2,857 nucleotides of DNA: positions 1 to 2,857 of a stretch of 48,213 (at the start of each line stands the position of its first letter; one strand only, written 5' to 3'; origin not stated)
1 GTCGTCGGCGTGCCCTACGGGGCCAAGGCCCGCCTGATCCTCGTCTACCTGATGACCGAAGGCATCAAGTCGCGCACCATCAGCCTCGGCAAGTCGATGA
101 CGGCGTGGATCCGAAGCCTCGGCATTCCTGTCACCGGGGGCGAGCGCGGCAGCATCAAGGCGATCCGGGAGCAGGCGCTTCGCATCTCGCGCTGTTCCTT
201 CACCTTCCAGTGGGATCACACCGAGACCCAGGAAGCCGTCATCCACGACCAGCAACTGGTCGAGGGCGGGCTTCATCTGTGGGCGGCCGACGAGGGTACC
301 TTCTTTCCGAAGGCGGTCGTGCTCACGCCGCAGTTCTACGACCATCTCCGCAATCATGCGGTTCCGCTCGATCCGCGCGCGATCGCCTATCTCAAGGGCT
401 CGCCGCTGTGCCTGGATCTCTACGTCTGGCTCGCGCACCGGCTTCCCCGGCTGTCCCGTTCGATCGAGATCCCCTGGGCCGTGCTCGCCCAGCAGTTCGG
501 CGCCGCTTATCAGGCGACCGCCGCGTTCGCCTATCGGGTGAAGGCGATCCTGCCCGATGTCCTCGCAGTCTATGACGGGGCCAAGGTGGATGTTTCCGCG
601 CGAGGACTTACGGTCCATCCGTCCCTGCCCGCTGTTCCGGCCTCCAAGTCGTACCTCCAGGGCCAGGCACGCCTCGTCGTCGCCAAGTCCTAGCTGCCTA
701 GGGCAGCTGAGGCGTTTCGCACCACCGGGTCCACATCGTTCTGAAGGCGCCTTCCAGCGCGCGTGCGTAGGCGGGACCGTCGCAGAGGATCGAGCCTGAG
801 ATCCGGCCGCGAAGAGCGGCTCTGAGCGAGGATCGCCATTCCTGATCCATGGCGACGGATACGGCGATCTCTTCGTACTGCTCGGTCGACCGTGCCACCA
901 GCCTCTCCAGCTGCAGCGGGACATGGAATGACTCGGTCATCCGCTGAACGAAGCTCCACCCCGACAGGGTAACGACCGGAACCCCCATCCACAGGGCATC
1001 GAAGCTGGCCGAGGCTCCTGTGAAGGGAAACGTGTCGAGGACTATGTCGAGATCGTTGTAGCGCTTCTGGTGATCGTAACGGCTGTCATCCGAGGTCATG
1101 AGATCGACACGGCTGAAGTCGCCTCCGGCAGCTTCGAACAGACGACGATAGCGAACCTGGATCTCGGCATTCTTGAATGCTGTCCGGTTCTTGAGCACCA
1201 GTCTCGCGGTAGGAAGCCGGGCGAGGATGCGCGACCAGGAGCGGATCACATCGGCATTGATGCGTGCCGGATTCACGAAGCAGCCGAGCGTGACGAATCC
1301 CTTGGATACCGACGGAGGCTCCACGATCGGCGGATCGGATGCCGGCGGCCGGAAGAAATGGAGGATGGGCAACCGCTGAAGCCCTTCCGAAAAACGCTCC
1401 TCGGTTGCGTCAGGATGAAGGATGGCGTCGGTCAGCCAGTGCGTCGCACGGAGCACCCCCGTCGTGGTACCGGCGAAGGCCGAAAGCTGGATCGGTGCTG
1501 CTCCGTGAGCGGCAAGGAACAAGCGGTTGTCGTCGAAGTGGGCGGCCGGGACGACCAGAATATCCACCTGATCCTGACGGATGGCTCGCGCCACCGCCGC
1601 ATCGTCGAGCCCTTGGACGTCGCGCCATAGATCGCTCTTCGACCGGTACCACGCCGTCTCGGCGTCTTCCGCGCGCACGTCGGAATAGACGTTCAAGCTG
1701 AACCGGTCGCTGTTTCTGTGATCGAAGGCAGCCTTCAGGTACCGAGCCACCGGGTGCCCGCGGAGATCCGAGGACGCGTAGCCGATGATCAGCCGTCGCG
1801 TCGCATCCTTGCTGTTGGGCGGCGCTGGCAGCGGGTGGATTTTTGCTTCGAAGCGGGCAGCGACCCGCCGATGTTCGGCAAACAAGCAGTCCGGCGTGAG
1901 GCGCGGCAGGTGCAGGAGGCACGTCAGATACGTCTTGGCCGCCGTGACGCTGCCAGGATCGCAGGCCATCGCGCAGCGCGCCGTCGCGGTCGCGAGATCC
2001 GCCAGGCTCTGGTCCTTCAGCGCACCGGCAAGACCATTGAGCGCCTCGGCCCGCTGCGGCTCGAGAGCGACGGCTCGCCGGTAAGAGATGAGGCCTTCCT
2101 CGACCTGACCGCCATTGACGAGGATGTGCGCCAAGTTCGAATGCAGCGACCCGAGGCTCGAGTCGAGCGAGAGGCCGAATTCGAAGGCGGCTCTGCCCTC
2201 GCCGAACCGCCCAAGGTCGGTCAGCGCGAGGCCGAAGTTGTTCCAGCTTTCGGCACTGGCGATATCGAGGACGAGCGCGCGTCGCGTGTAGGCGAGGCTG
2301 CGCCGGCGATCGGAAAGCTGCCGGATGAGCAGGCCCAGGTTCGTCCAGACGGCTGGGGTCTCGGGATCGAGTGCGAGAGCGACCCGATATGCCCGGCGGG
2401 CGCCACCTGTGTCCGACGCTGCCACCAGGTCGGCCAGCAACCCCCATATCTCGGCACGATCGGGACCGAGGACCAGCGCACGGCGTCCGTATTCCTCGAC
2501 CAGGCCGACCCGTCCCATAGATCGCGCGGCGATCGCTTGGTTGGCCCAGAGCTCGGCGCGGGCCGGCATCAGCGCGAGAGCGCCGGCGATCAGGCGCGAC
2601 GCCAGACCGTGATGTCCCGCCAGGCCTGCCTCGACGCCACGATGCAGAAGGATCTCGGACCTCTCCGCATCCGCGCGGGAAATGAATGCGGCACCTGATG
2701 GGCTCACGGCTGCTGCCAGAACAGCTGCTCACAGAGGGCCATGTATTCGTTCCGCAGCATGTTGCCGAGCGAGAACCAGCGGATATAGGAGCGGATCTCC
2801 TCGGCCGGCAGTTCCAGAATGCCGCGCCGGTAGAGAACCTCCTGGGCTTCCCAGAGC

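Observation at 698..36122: Six diverged TPR-GT41 (OGT/FlmG-like) paralogs in one locus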

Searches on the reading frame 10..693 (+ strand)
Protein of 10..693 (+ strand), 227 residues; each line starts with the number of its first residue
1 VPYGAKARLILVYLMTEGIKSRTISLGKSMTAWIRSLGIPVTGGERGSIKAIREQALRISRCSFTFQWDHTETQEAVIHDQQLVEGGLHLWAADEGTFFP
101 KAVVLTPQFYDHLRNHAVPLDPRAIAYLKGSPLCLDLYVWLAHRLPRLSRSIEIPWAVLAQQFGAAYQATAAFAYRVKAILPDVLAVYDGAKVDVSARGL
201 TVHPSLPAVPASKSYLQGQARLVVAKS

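Call 6: search_protein_families(library=pfam, proteins=[window:10-693:+], max_evalue=0.001)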
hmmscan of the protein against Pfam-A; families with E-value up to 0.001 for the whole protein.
window:10-693:+ (227 aa): 1 family
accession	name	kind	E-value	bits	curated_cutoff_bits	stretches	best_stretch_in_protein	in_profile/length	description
PF04796.18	RepA_C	-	3.4e-33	115.8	26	1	1-149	1-166/181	Plasmid encoded RepA protein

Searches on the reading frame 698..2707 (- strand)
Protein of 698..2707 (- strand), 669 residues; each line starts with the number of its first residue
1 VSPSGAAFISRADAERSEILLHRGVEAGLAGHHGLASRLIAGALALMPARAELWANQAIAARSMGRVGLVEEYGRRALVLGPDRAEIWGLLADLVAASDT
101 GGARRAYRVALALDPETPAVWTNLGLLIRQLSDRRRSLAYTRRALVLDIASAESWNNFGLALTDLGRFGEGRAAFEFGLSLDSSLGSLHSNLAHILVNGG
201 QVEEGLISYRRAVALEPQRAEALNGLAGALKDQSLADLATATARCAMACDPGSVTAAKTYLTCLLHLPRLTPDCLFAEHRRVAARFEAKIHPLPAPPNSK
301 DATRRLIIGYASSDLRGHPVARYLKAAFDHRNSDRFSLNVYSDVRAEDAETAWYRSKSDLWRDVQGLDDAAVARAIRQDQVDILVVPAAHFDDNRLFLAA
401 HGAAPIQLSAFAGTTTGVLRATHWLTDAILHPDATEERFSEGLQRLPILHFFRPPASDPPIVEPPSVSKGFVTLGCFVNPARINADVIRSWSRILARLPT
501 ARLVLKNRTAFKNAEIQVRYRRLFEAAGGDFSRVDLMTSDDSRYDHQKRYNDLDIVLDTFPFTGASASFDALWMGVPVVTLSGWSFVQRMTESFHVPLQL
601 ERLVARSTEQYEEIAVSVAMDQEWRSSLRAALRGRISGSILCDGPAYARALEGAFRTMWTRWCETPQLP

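Call 3: search_protein_families(library=pfam, proteins=[window:698-2707:-], max_evalue=0.01)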
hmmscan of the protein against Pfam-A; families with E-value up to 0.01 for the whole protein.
window:698-2707:- (669 aa): 11 families
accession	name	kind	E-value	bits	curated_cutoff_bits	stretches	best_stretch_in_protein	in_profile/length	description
PF13844.12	Glyco_transf_41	-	1.8e-24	86.3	25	2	481-650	378-542/543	Glycosyl transferase family 41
PF07719.23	TPR_2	-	1.2e-12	47.3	27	0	188-218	3-33/34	Tetratricopeptide repeat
PF13414.12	TPR_11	-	1.2e-11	44.5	26.8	2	194-233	2-41/42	TPR repeat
PF13428.12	TPR_14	-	1e-10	41.7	23.5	0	52-94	2-44/44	Tetratricopeptide repeat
PF13431.12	TPR_17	-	2.8e-09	37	24.4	0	142-170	3-31/34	Tetratricopeptide repeat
PF00515.34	TPR_1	-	5.3e-07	29.6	27.8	0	189-218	4-33/34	Tetratricopeptide repeat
PF13181.12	TPR_8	-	9.5e-07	29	25.7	0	152-182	1-31/34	Tetratricopeptide repeat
PF13432.12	TPR_16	-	0.00016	22.5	32.7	0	192-251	3-62/65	Tetratricopeptide repeat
PF14559.12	TPR_19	-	0.00026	21.7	25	0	94-124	1-31/68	Tetratricopeptide repeat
PF13371.12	TPR_9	-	0.0042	17.5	35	0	129-179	6-56/73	Tetratricopeptide repeat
PF23914.1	TPR_CcmH_CycH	-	0.0064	16.8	42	0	75-124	40-90/158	Cytochrome c-type biogenesis protein H TPR domain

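Call 31: search_protein_families(library=ncbifam, proteins=[window:698-2707:-], max_evalue=0.001)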
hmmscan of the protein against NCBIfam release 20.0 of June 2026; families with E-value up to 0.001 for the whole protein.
window:698-2707:- (669 aa): 6 families
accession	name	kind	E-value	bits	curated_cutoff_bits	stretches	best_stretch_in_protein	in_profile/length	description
TIGR02521.1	type_IV_pilW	equivalog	1.1e-10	41.4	154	1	99-228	46-177/234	type IV pilus biogenesis/stability protein PilW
TIGR02917.1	PEP_TPR_lipo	equivalog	2.2e-08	32.5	312.2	1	83-201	768-886/899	XrtA/PEP-CTERM system TPR-repeat protein PrsT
NF033920.0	C39_PA2778_fam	equivalog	1.2e-06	28.1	150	0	92-180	164-252/255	PA2778 family cysteine peptidase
NF033758.1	gliding_GltE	equivalog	1.3e-06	27.7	225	1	144-265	78-199/411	adventurous gliding motility TPR repeat lipoprotein GltE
NF040959.1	MamA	equivalog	3.8e-05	23.2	200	1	95-216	82-203/204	magnetosome protein MamA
NF049992.1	NGTferase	equivalog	0.0009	17.9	1000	0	375-631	329-583/614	UDP-glucose:protein N-beta-glucosyltransferase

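Call 43: search_solved_structures(query=window:698-2707:-, max_evalue=1e-10, show_alignments=1)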
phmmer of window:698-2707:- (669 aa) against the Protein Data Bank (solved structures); distinct sequences matched with E-value up to 1e-10: 31.
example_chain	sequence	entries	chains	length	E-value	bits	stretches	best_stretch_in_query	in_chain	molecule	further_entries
8dtf_A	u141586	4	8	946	3.1e-86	293.4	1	120-664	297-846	Probable UDP-N-acetylglucosamine--peptide N-acetylglucosaminyltransferase SPINDLY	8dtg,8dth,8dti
7y4i_A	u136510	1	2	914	3.1e-86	293.4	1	120-664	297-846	Probable UDP-N-acetylglucosamine--peptide N-acetylglucosaminyltransferase SPINDLY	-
5djs_A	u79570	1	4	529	2e-69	237.9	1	283-665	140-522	Tetratricopeptide TPR_2 repeat protein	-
9qhb_A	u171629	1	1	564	2.1e-61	211.3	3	72-232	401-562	Engineered tetratricopeptide repeat protein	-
7yeh_B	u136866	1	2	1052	5.1e-55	190.3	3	43-460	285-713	UDP-N-acetylglucosamine--peptide N-acetylglucosaminyltransferase 110 kDa subunit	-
7yea_A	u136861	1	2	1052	5.1e-55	190.3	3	43-460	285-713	UDP-N-acetylglucosamine--peptide N-acetylglucosaminyltransferase 110 kDa subunit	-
7ntf_A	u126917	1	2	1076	5.7e-55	190.1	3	43-460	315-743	Isoform 1 of UDP-N-acetylglucosamine--peptide N-acetylglucosaminyltransferase 110 kDa subu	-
9qhc_A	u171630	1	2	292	2.6e-46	161.5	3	72-230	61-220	Engineered tetratricopeptide repeat protein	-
5a01_A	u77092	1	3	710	1.3e-35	126.2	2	103-452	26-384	O-GLYCOSYLTRANSFERASE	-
1w3b_A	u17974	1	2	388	1.9e-35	125.6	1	43-251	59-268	UDP-N-ACETYLGLUCOSAMINE--PEPTIDE N-ACETYLGLUCOSAMINYLTRANSFERASE 110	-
6q4m_A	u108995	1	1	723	7.1e-35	123.7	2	102-460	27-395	UDP-N-acetylglucosamine--peptide N-acetylglucosaminyltransferase 110 kDa subunit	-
8cm9_A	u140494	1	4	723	1.1e-34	123.1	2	101-460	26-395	UDP-N-acetylglucosamine--peptide N-acetylglucosaminyltransferase 110 kDa subunit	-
3pe3_A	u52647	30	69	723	1.2e-34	122.9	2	102-457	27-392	UDP-N-acetylglucosamine--peptide N-acetylglucosaminyltransferase 110 kDa subunit | UDP-N-ACETYLGLUCOSAMINE--PEPTIDE N-ACETYLGLUCOSAMINYL TRANSFERASE 110 KDA SUB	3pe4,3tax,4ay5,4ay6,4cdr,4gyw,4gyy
6tka_AAA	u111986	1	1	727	1.2e-34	122.9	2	102-457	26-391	UDP-N-acetylglucosamine--peptide N-acetylglucosaminyltransferase 110 kDa subunit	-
5lvv_A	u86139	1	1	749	1.3e-34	122.9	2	102-456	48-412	UDP-N-acetylglucosamine--peptide N-acetylglucosaminyltransferase 110 kDa subunit,UDP-N-ace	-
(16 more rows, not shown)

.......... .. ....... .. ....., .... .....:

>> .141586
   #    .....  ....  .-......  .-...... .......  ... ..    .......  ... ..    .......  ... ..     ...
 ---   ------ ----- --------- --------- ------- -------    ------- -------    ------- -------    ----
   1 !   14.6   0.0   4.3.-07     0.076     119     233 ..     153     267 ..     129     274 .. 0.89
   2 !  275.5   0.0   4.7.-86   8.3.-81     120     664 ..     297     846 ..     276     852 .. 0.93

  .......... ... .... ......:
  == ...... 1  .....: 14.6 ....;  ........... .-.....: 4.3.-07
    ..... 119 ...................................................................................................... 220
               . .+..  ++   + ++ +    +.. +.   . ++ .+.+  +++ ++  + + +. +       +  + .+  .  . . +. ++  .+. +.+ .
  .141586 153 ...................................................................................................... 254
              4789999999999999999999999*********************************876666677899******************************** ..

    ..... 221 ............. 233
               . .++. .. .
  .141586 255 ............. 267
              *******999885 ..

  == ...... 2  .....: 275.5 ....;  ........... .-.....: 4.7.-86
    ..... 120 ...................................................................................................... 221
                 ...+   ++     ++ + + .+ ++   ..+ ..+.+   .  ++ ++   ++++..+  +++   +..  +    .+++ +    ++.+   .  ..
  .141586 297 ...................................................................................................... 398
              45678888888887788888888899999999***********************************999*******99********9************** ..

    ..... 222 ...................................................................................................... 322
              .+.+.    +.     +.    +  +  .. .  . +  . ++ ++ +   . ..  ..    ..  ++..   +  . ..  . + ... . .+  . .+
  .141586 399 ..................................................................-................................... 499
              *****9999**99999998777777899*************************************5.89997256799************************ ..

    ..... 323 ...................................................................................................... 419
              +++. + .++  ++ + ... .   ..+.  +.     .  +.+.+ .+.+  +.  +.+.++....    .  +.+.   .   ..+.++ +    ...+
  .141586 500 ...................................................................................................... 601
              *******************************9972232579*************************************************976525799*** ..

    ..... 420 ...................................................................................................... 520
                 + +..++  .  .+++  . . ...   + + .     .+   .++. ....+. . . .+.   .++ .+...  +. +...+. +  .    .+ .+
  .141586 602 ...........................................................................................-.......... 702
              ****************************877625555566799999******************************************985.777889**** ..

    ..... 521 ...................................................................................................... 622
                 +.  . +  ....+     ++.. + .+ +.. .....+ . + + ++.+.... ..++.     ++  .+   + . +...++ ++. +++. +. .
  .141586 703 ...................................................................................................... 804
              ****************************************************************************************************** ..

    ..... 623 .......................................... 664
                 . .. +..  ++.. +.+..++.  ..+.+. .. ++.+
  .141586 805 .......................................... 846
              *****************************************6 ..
